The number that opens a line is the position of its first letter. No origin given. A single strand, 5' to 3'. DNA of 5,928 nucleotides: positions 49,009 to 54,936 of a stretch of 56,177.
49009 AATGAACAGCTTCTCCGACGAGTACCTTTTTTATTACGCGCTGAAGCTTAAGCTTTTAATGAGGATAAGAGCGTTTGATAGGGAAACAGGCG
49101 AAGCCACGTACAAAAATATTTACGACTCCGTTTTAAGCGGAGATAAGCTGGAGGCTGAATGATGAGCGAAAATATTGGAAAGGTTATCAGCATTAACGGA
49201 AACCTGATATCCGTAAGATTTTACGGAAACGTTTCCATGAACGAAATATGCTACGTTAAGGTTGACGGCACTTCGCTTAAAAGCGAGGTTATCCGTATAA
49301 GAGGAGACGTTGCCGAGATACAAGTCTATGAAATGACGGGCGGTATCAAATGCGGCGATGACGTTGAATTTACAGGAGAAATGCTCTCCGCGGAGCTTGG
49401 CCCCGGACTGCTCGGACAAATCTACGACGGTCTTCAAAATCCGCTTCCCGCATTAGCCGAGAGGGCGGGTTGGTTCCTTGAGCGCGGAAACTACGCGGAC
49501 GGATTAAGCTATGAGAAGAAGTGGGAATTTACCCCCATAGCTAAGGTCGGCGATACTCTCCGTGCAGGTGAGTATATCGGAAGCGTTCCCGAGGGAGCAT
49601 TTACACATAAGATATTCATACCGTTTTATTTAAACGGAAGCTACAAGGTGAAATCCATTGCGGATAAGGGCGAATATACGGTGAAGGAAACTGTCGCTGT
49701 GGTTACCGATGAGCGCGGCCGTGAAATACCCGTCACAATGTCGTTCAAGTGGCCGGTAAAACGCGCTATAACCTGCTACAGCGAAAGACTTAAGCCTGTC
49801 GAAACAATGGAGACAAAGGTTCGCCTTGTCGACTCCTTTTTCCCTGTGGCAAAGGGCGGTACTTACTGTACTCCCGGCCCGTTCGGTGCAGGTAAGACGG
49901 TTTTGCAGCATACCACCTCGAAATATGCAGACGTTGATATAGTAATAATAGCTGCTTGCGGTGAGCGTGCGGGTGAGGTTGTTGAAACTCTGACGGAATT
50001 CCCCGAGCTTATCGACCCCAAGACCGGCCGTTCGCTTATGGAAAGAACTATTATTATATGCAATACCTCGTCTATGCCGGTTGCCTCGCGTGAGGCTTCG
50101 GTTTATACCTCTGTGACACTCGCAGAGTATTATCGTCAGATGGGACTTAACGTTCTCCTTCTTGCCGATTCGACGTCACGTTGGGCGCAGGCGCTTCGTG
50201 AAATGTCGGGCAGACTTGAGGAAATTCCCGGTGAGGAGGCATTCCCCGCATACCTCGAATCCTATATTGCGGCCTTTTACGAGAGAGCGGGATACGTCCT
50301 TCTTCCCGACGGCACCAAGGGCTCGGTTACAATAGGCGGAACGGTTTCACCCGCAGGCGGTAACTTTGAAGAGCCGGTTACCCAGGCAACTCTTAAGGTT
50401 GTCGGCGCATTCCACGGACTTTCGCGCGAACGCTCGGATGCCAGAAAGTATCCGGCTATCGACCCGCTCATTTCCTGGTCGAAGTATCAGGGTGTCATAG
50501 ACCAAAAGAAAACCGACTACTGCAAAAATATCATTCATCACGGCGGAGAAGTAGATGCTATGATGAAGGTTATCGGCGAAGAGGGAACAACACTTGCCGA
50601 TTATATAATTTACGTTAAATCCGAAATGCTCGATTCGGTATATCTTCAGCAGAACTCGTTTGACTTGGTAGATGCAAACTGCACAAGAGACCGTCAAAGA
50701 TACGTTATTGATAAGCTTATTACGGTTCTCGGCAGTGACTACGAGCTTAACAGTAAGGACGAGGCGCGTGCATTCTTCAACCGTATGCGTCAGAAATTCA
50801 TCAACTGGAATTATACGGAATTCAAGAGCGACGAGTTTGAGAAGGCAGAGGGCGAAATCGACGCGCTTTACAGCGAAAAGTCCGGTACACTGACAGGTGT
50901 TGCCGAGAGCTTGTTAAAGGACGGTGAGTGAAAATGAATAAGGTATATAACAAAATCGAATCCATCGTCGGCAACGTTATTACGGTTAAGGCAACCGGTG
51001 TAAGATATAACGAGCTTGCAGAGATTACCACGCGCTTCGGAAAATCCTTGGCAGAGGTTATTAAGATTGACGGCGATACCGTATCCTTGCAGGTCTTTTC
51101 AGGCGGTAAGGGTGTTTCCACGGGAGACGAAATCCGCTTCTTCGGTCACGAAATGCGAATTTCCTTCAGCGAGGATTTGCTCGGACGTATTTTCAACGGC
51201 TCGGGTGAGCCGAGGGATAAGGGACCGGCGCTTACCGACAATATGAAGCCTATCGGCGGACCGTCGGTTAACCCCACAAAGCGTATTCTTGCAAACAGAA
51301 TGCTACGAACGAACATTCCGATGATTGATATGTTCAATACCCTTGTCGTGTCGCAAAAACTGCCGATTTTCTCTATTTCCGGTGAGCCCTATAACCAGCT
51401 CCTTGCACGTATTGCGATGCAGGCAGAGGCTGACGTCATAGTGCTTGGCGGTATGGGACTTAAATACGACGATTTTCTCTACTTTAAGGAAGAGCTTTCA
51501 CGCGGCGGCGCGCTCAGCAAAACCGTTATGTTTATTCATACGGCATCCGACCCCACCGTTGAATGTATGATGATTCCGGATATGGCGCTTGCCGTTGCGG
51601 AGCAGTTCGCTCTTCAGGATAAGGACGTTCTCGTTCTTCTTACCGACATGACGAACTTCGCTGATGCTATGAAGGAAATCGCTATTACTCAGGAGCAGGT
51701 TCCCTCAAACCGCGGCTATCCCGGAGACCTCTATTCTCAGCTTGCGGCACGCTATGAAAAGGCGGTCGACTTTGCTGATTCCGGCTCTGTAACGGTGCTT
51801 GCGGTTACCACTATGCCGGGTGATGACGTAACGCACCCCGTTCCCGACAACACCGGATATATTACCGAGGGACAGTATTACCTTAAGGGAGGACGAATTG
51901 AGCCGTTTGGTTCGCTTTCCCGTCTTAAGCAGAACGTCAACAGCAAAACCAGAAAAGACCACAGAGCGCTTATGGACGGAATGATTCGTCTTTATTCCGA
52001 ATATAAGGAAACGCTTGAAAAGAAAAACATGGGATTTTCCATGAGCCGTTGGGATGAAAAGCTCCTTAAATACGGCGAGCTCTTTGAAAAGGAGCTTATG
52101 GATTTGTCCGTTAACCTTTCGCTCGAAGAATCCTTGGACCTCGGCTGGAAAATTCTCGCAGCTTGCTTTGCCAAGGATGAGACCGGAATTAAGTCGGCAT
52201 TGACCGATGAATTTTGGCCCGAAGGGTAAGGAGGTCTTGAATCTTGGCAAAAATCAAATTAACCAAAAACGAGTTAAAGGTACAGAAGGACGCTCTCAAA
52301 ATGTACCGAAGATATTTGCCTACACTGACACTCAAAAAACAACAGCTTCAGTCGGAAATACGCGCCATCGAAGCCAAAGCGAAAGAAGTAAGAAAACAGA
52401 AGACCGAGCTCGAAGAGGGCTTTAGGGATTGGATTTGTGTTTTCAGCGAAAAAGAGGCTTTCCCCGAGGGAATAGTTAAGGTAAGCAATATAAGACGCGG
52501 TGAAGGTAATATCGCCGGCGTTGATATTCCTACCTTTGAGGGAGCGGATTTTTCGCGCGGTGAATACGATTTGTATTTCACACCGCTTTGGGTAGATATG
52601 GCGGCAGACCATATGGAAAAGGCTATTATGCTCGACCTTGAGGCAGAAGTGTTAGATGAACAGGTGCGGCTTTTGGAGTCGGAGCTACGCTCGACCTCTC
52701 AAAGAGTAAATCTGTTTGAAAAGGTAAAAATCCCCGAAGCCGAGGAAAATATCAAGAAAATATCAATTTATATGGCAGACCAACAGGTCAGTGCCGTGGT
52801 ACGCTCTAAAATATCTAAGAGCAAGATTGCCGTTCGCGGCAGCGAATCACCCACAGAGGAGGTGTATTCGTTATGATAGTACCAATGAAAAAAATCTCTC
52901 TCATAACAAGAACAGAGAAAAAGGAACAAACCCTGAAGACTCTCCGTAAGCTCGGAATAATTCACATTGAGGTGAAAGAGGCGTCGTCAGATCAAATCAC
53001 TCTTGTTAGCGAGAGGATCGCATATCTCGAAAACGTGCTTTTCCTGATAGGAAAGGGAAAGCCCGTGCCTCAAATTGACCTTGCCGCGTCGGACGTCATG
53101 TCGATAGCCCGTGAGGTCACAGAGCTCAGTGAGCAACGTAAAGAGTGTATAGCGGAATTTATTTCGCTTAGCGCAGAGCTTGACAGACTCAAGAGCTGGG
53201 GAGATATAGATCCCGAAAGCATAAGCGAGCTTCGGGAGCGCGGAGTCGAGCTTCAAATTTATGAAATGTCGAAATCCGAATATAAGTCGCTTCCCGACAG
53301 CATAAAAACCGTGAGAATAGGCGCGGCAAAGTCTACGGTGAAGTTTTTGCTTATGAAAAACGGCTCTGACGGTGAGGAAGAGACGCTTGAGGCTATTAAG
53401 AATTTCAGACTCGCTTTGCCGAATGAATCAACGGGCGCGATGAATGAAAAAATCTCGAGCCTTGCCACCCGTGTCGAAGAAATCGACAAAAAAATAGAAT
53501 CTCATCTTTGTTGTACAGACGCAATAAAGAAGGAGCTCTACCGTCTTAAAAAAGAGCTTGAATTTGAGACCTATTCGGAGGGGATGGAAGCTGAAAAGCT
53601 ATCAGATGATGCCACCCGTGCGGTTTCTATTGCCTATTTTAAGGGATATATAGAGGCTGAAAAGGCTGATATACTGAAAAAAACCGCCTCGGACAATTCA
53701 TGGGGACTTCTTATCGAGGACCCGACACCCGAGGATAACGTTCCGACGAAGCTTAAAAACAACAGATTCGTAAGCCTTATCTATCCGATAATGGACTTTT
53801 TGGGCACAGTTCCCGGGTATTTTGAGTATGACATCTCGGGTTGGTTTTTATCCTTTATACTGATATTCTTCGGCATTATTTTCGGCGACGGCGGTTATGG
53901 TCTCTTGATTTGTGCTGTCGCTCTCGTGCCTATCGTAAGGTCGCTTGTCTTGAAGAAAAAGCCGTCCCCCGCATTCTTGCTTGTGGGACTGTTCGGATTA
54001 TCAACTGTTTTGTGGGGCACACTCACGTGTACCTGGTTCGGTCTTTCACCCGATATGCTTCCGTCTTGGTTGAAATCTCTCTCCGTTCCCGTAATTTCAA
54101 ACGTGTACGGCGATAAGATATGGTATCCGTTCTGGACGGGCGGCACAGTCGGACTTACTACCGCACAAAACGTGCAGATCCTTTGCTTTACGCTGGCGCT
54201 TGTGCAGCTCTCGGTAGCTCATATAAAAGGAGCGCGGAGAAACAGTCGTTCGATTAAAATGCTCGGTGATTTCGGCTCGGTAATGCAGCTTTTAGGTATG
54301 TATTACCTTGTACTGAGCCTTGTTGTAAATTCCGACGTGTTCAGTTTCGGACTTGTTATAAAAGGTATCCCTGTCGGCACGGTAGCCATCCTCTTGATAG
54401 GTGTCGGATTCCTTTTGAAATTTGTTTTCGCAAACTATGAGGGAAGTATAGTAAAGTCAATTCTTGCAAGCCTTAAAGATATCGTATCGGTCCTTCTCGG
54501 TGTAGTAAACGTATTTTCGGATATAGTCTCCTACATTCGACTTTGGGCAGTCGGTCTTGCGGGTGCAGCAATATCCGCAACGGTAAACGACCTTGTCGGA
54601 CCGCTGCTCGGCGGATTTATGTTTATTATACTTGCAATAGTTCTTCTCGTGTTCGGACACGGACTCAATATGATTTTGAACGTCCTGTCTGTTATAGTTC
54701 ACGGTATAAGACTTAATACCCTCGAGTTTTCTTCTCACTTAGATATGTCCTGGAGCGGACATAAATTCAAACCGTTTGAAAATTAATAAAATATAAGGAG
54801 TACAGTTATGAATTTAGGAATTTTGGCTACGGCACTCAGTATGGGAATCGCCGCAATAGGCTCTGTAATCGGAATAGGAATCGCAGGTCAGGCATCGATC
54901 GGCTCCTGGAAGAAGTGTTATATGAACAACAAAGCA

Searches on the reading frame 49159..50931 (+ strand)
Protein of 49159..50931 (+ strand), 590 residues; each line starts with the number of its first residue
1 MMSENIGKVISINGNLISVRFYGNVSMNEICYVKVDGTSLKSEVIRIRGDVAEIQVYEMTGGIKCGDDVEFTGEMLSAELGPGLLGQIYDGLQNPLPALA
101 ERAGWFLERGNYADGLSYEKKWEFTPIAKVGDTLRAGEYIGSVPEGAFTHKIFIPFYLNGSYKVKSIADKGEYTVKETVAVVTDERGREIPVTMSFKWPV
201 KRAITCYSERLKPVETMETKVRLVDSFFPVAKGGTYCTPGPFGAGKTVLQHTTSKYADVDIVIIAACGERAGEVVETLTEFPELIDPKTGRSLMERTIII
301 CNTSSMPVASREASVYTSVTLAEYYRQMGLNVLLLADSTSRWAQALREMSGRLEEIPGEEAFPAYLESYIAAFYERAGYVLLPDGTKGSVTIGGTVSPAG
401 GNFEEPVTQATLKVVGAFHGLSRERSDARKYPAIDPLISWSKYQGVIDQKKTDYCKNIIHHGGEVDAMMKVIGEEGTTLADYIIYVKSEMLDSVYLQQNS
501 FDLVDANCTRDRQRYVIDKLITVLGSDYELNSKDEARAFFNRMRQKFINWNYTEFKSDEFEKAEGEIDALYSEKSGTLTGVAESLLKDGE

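Call 83: search_protein_families(library=pfam, proteins=[window:49159-50931:+], max_evalue=0.00001)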
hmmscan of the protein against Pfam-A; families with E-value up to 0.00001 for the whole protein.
window:49159-50931:+ (590 aa): 4 families
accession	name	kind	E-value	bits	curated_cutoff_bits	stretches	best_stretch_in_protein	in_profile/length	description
PF00006.31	ATP-synt_ab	-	2.4e-63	214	29.5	1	221-441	2-213/213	ATP synthase alpha/beta family, nucleotide-binding domain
PF16886.11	ATP-synt_ab_Xtn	-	6.5e-26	90.4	25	1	114-201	2-88/88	ATPsynthase alpha/beta subunit barrel-sandwich domain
PF02874.29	ATP-synt_ab_N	-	1.7e-10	41.7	20.9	1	9-73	1-69/69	ATP synthase alpha/beta family, beta-barrel domain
PF22919.1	ATP-synt_VA_C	-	1.8e-07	31.5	24.7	1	454-518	18-82/101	C-terminal domain of V and A type ATP synthase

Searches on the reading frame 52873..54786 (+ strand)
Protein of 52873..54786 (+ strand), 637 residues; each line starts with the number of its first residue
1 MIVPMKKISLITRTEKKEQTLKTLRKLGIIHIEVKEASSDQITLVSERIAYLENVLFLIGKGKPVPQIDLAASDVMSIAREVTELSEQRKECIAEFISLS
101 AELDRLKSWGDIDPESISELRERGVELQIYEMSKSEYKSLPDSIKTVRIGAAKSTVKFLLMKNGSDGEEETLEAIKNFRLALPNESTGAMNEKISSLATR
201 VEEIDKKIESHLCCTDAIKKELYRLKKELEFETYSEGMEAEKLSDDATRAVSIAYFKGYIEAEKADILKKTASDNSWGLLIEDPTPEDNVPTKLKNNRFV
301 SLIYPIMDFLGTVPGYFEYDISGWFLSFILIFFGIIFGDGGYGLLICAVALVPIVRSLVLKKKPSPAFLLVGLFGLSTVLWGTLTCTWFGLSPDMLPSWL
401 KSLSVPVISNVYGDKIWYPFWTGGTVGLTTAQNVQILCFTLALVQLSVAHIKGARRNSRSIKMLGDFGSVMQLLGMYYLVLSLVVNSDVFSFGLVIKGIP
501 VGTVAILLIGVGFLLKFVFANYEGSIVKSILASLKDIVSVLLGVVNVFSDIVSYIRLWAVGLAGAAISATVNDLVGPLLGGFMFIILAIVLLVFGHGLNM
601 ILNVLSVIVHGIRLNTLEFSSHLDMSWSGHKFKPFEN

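Call 83: search_protein_families(library=pfam, proteins=[window:52873-54786:+], max_evalue=0.00001)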
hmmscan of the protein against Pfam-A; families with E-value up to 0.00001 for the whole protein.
window:52873-54786:+ (637 aa): 1 family
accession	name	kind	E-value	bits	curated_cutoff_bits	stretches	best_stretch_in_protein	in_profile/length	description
PF01496.24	V_ATPase_I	-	4.1e-12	45.3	30.7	1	544-636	715-814/815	V-type ATPase 116kDa subunit family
